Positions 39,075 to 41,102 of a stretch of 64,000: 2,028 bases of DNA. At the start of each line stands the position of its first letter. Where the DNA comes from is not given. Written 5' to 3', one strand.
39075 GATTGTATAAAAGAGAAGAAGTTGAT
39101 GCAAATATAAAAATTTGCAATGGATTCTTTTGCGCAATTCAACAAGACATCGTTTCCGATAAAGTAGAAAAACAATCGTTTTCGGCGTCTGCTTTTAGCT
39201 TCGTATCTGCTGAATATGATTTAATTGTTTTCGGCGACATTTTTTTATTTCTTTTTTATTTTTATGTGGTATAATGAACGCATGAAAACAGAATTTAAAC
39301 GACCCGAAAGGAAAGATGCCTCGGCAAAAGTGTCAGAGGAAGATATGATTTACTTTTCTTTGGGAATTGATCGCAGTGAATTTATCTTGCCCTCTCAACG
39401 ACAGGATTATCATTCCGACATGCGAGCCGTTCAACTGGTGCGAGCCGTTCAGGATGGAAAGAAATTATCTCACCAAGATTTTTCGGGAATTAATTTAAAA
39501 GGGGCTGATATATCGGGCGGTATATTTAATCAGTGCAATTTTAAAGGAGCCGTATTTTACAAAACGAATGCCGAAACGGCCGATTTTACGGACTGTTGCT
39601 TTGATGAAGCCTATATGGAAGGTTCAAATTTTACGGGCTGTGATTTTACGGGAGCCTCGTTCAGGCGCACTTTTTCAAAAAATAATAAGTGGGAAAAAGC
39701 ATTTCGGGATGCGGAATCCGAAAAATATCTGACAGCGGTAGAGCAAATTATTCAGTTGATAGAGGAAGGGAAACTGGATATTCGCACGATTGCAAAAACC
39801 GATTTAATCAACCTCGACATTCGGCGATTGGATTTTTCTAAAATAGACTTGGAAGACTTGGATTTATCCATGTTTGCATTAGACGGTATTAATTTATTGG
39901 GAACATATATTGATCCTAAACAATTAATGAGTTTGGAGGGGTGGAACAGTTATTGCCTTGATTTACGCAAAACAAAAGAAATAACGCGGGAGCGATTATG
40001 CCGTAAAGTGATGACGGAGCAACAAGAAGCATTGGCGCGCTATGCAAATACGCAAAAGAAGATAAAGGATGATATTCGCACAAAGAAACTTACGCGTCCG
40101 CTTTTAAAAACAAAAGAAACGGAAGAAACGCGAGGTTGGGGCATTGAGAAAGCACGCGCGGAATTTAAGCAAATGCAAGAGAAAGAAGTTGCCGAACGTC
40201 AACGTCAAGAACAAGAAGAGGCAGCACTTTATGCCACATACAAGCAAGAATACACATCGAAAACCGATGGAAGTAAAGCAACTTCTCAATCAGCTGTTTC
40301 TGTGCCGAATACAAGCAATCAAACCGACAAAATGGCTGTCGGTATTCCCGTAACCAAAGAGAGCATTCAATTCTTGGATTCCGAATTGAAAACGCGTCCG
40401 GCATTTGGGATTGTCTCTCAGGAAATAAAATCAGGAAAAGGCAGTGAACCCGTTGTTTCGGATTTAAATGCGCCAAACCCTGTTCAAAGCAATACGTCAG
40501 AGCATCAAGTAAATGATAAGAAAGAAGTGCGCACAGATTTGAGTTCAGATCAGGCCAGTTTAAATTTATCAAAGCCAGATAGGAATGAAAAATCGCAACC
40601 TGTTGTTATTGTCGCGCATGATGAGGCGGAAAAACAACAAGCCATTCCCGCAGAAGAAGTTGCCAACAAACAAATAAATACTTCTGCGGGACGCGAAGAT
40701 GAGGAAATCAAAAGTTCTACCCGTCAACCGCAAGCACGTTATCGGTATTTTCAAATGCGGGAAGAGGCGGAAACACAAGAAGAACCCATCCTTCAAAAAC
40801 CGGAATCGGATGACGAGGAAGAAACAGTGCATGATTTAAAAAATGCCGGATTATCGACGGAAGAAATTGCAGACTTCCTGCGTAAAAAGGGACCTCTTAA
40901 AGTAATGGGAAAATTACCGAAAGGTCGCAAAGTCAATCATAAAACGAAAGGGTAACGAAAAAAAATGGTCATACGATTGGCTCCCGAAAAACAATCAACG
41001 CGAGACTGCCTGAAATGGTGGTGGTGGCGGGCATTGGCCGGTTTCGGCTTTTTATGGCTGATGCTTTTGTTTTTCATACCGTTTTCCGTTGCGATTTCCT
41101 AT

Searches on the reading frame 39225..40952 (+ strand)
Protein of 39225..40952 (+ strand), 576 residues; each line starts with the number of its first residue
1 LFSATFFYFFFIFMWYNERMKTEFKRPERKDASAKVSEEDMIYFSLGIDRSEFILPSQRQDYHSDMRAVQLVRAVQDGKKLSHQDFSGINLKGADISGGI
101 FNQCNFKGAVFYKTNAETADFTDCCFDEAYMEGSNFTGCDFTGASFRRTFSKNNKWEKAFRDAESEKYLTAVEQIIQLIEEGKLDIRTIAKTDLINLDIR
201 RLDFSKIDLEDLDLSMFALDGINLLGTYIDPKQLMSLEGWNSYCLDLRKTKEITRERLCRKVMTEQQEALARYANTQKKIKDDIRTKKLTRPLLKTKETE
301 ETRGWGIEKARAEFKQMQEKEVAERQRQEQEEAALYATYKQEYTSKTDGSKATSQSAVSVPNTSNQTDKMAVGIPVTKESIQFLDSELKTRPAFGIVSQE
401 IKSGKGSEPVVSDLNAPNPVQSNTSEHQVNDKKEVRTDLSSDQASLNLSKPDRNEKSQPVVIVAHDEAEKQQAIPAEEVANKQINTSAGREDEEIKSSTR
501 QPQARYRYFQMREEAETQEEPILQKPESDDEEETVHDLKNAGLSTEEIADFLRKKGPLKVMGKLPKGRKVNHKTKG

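Call 3: search_protein_families(library=pfam, proteins=[window:39225-40952:+], max_evalue=0.01)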
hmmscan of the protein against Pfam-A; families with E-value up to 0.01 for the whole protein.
window:39225-40952:+ (576 aa): 3 families
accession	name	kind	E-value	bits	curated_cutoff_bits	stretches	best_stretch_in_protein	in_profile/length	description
PF00805.28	Pentapeptide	-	3.1e-14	52.6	20.2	2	119-149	6-36/40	Pentapeptide repeats (8 copies)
PF13576.12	Pentapeptide_3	-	3.4e-08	34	27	1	86-124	6-47/48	Pentapeptide repeats (9 copies)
PF13599.13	Pentapeptide_4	-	9e-08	32.5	38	1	100-151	7-58/78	Pentapeptide repeat region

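Call 33: search_protein_families(library=padloc, proteins=[window:39225-40952:+], max_evalue=0.01)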
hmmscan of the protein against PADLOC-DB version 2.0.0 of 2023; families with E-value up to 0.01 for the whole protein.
window:39225-40952:+ (576 aa): 0 families

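Call 50: find_homologous_proteins(query=window:39282-40952:+, max_evalue=0.001)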
Query window:39282-40952:+ (557 aa): 164 proteins with E <= 0.001 among 8000 candidates; the best 120 are listed.
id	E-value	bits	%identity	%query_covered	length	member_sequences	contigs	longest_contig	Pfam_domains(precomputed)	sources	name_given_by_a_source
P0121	0.0e+0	1207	99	100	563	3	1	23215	PF13576.13,PF13599.14,PF00805.29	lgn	-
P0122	3.9e-281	951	79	100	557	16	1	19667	PF13576.13,PF13599.14,PF00805.29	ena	-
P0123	1.9e-193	662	58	100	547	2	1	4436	PF13576.13,PF13599.14,PF00805.29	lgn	-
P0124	3.7e-191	655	58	100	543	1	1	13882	PF13576.13,PF13599.14,PF00805.29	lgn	-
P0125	5.0e-186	638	57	99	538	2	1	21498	PF13576.13,PF13599.14,PF00805.29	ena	-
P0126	3.5e-168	579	53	100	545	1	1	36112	PF13576.13,PF13599.14,PF00805.29,PF23894.3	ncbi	-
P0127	7.8e-168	578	51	100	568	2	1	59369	PF13576.13,PF13599.14,PF00805.29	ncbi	-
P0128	2.6e-165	569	50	100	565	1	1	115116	PF13576.13,PF13599.14,PF00805.29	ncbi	-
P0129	5.1e-164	565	52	97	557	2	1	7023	PF13576.13,PF13599.14,PF00805.29,PF23894.3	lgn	-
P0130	1.1e-155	538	50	100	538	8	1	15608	PF13576.13,PF13599.14,PF00805.29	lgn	-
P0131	4.8e-146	506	49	100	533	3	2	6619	PF13576.13,PF13599.14,PF00805.29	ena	-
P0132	2.2e-137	477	48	100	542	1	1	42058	PF13576.13,PF13599.14,PF00805.29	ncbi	-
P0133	4.1e-137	476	47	100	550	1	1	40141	PF13576.13,PF13599.14,PF00805.29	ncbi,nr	ncbi:MAG: pentapeptide repeat-containing protein [Alphaproteobacteria bacterium]|nr:pentapeptide rep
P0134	1.7e-136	474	46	100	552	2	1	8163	PF13576.13,PF13599.14,PF00805.29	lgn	-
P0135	4.1e-136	473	46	100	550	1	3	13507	PF13576.13,PF13599.14,PF00805.29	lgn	-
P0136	1.9e-135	471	47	100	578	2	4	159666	PF13576.13,PF13599.14,PF00805.29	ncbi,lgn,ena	-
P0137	7.7e-135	469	46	100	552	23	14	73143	PF13576.13,PF13599.14,PF00805.29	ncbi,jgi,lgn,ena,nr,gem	ncbi:MAG: hypothetical protein E7014_05795 [Alphaproteobacteria bacterium]|nr:hypothetical protein [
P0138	1.0e-133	465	47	100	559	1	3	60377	PF13576.13,PF13599.14,PF00805.29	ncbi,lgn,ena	-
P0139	1.4e-133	465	45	100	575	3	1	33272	PF13576.13,PF13599.14,PF00805.29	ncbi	-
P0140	8.9e-132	459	45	100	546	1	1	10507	PF13576.13,PF13599.14,PF00805.29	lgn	-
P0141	3.8e-129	450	59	65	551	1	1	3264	PF13599.14,PF00805.29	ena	-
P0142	1.7e-126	441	45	100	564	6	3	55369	PF13576.13,PF13599.14,PF00805.29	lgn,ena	-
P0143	8.8e-126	439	45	100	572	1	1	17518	PF13576.13,PF13599.14,PF00805.29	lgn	-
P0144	3.0e-124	434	60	62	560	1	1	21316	PF13576.13,PF13599.14,PF00805.29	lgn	-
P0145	8.7e-107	376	58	55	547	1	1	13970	PF13576.13,PF13599.14,PF00805.29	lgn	-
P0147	2.1e-82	296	55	50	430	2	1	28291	PF13599.14,PF00805.29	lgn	-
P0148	7.8e-82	294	51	52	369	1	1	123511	PF13576.13,PF13599.14,PF00805.29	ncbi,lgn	-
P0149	3.3e-80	289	48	51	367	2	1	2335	PF13576.13,PF13599.14,PF00805.29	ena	-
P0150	4.6e-80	288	44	56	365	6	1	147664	PF13576.13,PF13599.14,PF00805.29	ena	-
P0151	5.7e-80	288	45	56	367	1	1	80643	PF13576.13,PF13599.14,PF00805.29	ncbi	-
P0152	1.1e-79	287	47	51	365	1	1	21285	PF13576.13,PF13599.14,PF00805.29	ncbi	-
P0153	1.1e-79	287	47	51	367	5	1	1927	PF13576.13,PF13599.14,PF00805.29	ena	-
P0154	3.0e-79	285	44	63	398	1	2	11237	PF13576.13,PF13599.14,PF00805.29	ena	-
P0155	3.2e-79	285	42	65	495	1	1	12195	PF13599.14,PF00805.29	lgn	-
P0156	4.8e-79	285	50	49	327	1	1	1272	PF13576.13,PF13599.14,PF00805.29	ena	-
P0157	5.7e-79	285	48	53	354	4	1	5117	PF13576.13,PF13599.14,PF00805.29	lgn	-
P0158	2.1e-78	283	51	50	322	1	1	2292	PF13576.13,PF13599.14,PF00805.29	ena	-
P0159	3.2e-78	282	47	51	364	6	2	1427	PF13576.13,PF13599.14,PF00805.29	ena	-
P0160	3.5e-78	282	47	55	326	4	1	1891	PF13576.13,PF13599.14,PF00805.29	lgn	-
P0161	1.2e-77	280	50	51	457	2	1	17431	PF13576.13,PF13599.14,PF00805.29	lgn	-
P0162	1.6e-77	280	50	46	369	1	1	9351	PF13576.13,PF13599.14,PF00805.29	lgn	-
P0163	2.4e-77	279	52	50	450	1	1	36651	PF13599.14,PF00805.29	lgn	-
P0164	2.5e-77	279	47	51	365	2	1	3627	PF13576.13,PF13599.14,PF00805.29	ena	-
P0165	2.5e-77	279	47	51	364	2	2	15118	PF13576.13,PF13599.14,PF00805.29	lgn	-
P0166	3.0e-77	279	50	51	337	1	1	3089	PF13576.13,PF13599.14,PF00805.29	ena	-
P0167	4.3e-77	278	48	55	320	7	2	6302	PF13576.13,PF13599.14,PF00805.29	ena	-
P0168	1.2e-76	277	51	51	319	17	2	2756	PF13576.13,PF13599.14,PF00805.29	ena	-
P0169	7.0e-76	274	49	50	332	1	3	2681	PF13576.13,PF13599.14,PF00805.29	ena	-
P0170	7.2e-76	274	50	50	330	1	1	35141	PF13576.13,PF13599.14,PF00805.29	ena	-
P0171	7.7e-76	274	49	50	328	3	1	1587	PF13576.13,PF13599.14,PF00805.29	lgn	-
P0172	8.8e-76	274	49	50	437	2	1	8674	PF13576.13,PF13599.14,PF00805.29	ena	-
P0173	1.5e-75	273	49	50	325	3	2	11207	PF13576.13,PF13599.14,PF00805.29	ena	-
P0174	3.5e-75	272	50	51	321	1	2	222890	PF13576.13,PF13599.14,PF00805.29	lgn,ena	-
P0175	4.2e-75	272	48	51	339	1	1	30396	PF13576.13,PF13599.14,PF00805.29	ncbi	-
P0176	5.9e-75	271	47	50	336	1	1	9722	PF13576.13,PF13599.14,PF00805.29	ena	-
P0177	1.4e-74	270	48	54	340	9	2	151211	PF13576.13,PF13599.14,PF00805.29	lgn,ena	-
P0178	2.1e-74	269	49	51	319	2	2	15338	PF13576.13,PF13599.14,PF00805.29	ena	-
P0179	2.6e-74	269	52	47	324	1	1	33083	PF13576.13,PF13599.14,PF00805.29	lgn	-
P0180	2.9e-74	269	50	50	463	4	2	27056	PF13576.13,PF13599.14,PF00805.29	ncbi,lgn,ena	-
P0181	3.0e-74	269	48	52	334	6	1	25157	PF13576.13,PF13599.14,PF00805.29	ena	-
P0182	3.1e-74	269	50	51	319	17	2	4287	PF13576.13,PF13599.14,PF00805.29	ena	-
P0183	3.3e-74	269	49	51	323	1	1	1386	PF13576.13,PF13599.14,PF00805.29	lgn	-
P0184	6.2e-74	268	46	55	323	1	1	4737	PF13576.13,PF13599.14,PF00805.29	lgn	-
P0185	7.6e-74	268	47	51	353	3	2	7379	PF13576.13,PF13599.14,PF00805.29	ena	-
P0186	1.0e-73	267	49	49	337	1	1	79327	PF13576.13,PF13599.14,PF00805.29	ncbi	-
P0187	1.7e-73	266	49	51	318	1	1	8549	PF13576.13,PF13599.14,PF00805.29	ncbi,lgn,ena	-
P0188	2.1e-73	266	49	48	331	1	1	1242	PF13576.13,PF13599.14,PF00805.29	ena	-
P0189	2.7e-73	266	48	51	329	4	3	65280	PF13576.13,PF13599.14,PF00805.29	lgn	-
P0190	3.5e-73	265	49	51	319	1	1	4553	PF13576.13,PF13599.14,PF00805.29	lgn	-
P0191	4.0e-73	265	49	50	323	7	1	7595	PF13576.13,PF13599.14,PF00805.29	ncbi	-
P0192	4.8e-73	265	48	50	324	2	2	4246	PF13576.13,PF13599.14,PF00805.29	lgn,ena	-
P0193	5.4e-73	265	49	51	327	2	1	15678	PF13576.13,PF13599.14,PF00805.29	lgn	-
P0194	1.0e-72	264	48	49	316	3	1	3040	PF13576.13,PF13599.14,PF00805.29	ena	-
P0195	1.9e-72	263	49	49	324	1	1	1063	PF13576.13,PF13599.14,PF00805.29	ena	-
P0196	3.2e-72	262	48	51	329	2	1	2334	PF13576.13,PF13599.14,PF00805.29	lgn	-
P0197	3.9e-72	262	51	41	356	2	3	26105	PF13576.13,PF13599.14,PF00805.29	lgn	-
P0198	4.2e-72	262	46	56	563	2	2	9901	PF13576.13,PF13599.14,PF00805.29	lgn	-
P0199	1.1e-71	260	49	50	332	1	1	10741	PF13576.13,PF13599.14,PF00805.29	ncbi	-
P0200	1.7e-71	260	52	42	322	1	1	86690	PF13576.13,PF13599.14,PF00805.29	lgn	-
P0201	2.7e-71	259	46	50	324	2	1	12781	PF13576.13,PF13599.14,PF00805.29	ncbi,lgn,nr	ncbi:MAG: pentapeptide repeat-containing protein [Alphaproteobacteria bacterium]|nr:pentapeptide rep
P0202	2.7e-71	259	50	46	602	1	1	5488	PF13576.13,PF13599.14,PF00805.29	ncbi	-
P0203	4.7e-71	258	50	44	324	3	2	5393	PF13576.13,PF13599.14,PF00805.29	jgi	-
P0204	4.7e-71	258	47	50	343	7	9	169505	PF13576.13,PF13599.14,PF00805.29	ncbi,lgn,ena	-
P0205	5.8e-71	258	40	63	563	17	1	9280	PF13576.13,PF13599.14,PF00805.29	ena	-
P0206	1.5e-70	257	46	56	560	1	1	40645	PF13576.13,PF13599.14,PF00805.29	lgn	-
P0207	4.0e-70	255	47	49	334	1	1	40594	PF13576.13,PF13599.14,PF00805.29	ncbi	-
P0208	5.3e-70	255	47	50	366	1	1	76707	PF13576.13,PF13599.14,PF00805.29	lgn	-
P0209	7.2e-70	254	47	48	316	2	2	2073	PF13576.13,PF13599.14,PF00805.29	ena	-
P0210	7.6e-70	254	50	47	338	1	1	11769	PF13576.13,PF13599.14,PF00805.29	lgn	-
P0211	7.7e-70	254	46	51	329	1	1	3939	PF13576.13,PF13599.14,PF00805.29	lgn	-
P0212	1.1e-69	254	46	50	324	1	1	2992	PF13576.13,PF13599.14,PF00805.29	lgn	-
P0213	2.4e-68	249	44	51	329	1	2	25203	PF13576.13,PF13599.14,PF00805.29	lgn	-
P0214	2.9e-68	249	46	47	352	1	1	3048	PF13599.14,PF00805.29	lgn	-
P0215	3.7e-68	249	47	50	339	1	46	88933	PF13576.13,PF13599.14,PF00805.29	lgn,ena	-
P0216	1.1e-67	247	50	41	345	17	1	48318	PF13576.13,PF13599.14,PF00805.29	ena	-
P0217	2.0e-67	246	45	50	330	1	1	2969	PF13576.13,PF13599.14,PF00805.29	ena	-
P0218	2.3e-67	246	48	50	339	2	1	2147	PF13576.13,PF13599.14,PF00805.29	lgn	-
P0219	4.2e-67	245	46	47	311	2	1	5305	PF13576.13,PF13599.14,PF00805.29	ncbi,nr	ncbi:MAG: pentapeptide repeat-containing protein [Pseudomonadota bacterium]|nr:pentapeptide repeat-c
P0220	5.5e-67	245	45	49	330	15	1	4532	PF13576.13,PF13599.14,PF00805.29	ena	-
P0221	1.1e-66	244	47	50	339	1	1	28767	PF13576.13,PF13599.14,PF00805.29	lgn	-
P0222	1.3e-66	244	47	50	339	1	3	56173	PF13576.13,PF13599.14,PF00805.29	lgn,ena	-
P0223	2.7e-66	243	51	41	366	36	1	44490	PF13576.13,PF13599.14,PF00805.29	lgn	-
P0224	3.3e-66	242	46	50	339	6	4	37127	PF13576.13,PF13599.14,PF00805.29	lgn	-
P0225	3.7e-66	242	45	49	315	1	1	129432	PF13576.13,PF13599.14,PF00805.29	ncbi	-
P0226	2.6e-63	233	44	50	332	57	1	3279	PF13576.13,PF13599.14,PF00805.29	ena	-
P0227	8.8e-55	205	43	45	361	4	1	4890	PF13576.13,PF13599.14,PF00805.29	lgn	-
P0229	3.1e-13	68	32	17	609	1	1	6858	PF13576.13,PF13599.14,PF03781.23,PF00805.29,PF23894.3,PF25296.2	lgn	-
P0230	4.4e-10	57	25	31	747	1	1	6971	PF05264.17,PF13576.13,PF13599.14,PF00805.29,PF23894.3,PF25296.2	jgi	jgi:uncharacterized protein YjbI with pentapeptide repeats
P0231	6.3e-10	57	24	38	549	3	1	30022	PF13576.13,PF13599.14,PF00805.29,PF13676.12,PF25296.2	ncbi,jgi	jgi:uncharacterized protein YjbI with pentapeptide repeats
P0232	7.4e-9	53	24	38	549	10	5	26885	PF13576.13,PF13599.14,PF00805.29,PF13676.12,PF25296.2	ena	-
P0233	2.8e-8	51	25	38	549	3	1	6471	PF13576.13,PF13599.14,PF00805.29,PF13676.12,PF25296.2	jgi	-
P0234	3.2e-8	51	26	31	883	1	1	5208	PF13576.13,PF00533.34,PF13599.14,PF00805.29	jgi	jgi:uncharacterized protein YjbI with pentapeptide repeats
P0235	9.6e-8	50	40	10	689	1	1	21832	PF13576.13,PF13599.14,PF00805.29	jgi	jgi:uncharacterized protein YjbI with pentapeptide repeats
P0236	1.5e-7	49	30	15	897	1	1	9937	PF09937.15,PF13576.13,PF13599.14,PF00805.29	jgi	jgi:uncharacterized protein YjbI with pentapeptide repeats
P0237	1.8e-7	49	26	29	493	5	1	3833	PF13576.13,PF13599.14,PF00805.29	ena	-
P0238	2.4e-7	48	27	30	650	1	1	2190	PF13576.13,PF13599.14,PF00805.29,PF25296.2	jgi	jgi:uncharacterized protein YjbI with pentapeptide repeats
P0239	3.6e-7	48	27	29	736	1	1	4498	PF09937.15,PF13576.13,PF13599.14,PF00805.29,PF25296.2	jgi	jgi:uncharacterized protein YjbI with pentapeptide repeats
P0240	4.1e-7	47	26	26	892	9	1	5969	PF09937.15,PF13576.13,PF13599.14,PF00805.29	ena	-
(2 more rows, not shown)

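Call 57: predict_structure(alignment_id=A2)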
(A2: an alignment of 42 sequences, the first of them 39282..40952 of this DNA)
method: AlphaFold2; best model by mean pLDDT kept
length: 557 residues; sequences in the alignment: 42
mean_pLDDT: 64.4   pTM: 0.37
mean pLDDT of the five models: 64.4, 64.3, 63.0, 62.7, 61.0
residues with pLDDT >= 90: 141; 70-90: 119; 50-70: 92; < 50: 205
segments of 3 or more residues with pLDDT < 50: 1-8, 10-12, 27-30, 199-213, 330-352, 372-512, 553-557
pLDDT, mean of each block of 10 residues (from residue 1): 44 57 54 68 92 95 94 96 95 96 95 95 93 92 92 88 77 69 72 58 41 55 70 79 91 87 54 58 62 87 96 95 72 39 39 62 79 41 33 33 29 29 33 35 33 34 32 37 42 40 33 65 86 77 52 49
secondary structure, 60 per line:
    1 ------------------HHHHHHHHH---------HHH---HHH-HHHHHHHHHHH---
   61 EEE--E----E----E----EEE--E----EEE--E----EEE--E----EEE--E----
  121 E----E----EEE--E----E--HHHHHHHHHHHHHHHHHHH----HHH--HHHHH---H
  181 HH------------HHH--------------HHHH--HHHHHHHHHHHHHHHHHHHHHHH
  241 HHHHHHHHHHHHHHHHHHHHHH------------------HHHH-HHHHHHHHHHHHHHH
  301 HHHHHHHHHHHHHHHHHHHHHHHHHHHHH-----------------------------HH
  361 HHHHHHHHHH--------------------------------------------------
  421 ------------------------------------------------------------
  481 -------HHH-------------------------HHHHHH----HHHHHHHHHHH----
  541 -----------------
elements in order: H19-27 H47-57 E61-63 E81-83 E91-93 E101-103 E111-113 E131-133 H144-162 H172-176 H212-215 H218-262 H281-284 H286-329 H359-370 H516-521 H526-536

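Call 61: fold_search(model_id=the predicted structure, library=pdb)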
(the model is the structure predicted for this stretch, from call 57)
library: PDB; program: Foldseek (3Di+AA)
matches with E <= 10: 170; with E <= 0.001: 59
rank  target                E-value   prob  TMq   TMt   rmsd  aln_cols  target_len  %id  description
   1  6zt4_A                1.0e-05  1.00  0.12  0.34   5.8        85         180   21  Pentapeptide repeat protein MfpA from Mycobacterium smegmatis (released 2021-03-03)
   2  2f3l                  1.4e-05  1.00  0.13  0.55   3.9        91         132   21  Crystal Structure of a Lumenal Rfr-domain protein (Contig83.1_1_243_746) from Cyanothece sp. 51142 at 2.1 Angstrom resol (released 2006-11-07)
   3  4yc5                  2.0e-05  1.00  0.10  0.22   6.6        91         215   22  Beta1 synthetic solenoid protein (released 2016-03-09)
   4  2xt2_A                2.0e-05  1.00  0.11  0.25   7.3       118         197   16  Structure of the pentapeptide repeat protein AlbG, a resistance factor for the topoisomerase poison albicidin. (released 2010-10-13)
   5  5dns_B                2.3e-05  1.00  0.10  0.23   8.0       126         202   17  t1428 loop variant in P3221 (released 2016-09-28)
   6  2j8i_B                2.4e-05  1.00  0.15  0.63   4.6       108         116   22  Structure of NP275, a pentapeptide repeat protein from Nostoc punctiforme (released 2006-12-07)
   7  2xtw_C                2.4e-05  1.00  0.10  0.26   9.6       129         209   22  Structure of QnrB1 (Full length), a plasmid-mediated fluoroquinolone resistance protein (released 2010-10-20)
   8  3n90                  2.4e-05  1.00  0.12  0.38   7.2       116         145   25  The 1.7 Angstrom resolution crystal structure of AT2G44920, a pentapeptide repeat protein from Arabidopsis thaliana thyl (released 2011-06-29)
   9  2g0y                  3.1e-05  1.00  0.11  0.41   7.5        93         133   24  Crystal Structure of a Lumenal Pentapeptide Repeat Protein from Cyanothece sp 51142 at 2.3 Angstrom Resolution. Tetragon (released 2006-11-07)
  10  6zt4_B                3.3e-05  1.00  0.09  0.24   9.1        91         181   21  Pentapeptide repeat protein MfpA from Mycobacterium smegmatis (released 2021-03-03)
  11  2xtx_B                3.5e-05  1.00  0.10  0.23   8.8       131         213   17  Structure of QnrB1 (M102R-Trypsin Treated), a plasmid-mediated fluoroquinolone resistance protein (released 2010-10-20)
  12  2bm6                  3.7e-05  1.00  0.12  0.35   5.8        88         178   18  The Structure of MfpA (Rv3361c, C2221 Crystal form). The Pentapeptide Repeat Protein from Mycobacterium tuberculosis Fol (released 2005-06-07)
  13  4yei_A                4.4e-05  0.97  0.06  0.15  14.0       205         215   12  Beta1mut synthetic solenoid protein (released 2016-03-09)
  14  6uv7_A                6.3e-05  1.00  0.13  0.43  11.0       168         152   12  Crystal structure of alr1298, a pentapeptide repeat protein from Nostoc Pcc 7120, determined at 2.3 Angstrom resolutio (released 2020-03-04)
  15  5dqa_A                7.1e-05  1.00  0.13  0.33   6.3        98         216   20  t3284 loop variant of beta1 (released 2016-08-31)
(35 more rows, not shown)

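Call 91: find_encoding_contigs(protein=P0201, flank=10000, max_places=3)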
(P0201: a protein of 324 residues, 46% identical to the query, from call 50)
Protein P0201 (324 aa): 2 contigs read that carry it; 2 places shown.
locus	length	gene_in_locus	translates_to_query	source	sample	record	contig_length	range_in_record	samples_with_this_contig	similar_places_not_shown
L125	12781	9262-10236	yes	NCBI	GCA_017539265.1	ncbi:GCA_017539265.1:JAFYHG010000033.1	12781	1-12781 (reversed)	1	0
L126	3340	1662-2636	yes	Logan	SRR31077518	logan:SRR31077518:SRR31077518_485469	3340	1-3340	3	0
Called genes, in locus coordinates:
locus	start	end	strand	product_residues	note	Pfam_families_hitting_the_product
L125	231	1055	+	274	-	-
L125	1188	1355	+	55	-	PF00471:Ribosomal_L33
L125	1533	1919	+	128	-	-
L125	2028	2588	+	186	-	PF04011:LemA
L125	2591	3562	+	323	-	PF01435:Peptidase_M48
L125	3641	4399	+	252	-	PF08282:Hydrolase_3 (faint), PF03332:PMM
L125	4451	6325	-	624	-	-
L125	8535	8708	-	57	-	-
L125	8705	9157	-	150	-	PF01252:Peptidase_A8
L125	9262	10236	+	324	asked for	PF00805:Pentapeptide, PF13576:Pentapeptide_3 (weak), PF13599:Pentapeptide_4 (weak), PF00805:Pentapeptide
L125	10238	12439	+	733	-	PF02534:T4SS-DNA_transf, PF10412:TrwB_AAD_bind, PF12696:TraG-D_C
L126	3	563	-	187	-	?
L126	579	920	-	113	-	-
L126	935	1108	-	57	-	-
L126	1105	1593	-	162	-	PF01252:Peptidase_A8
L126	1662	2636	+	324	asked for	PF00805:Pentapeptide, PF13576:Pentapeptide_3 (weak), PF13599:Pentapeptide_4 (weak), PF00805:Pentapeptide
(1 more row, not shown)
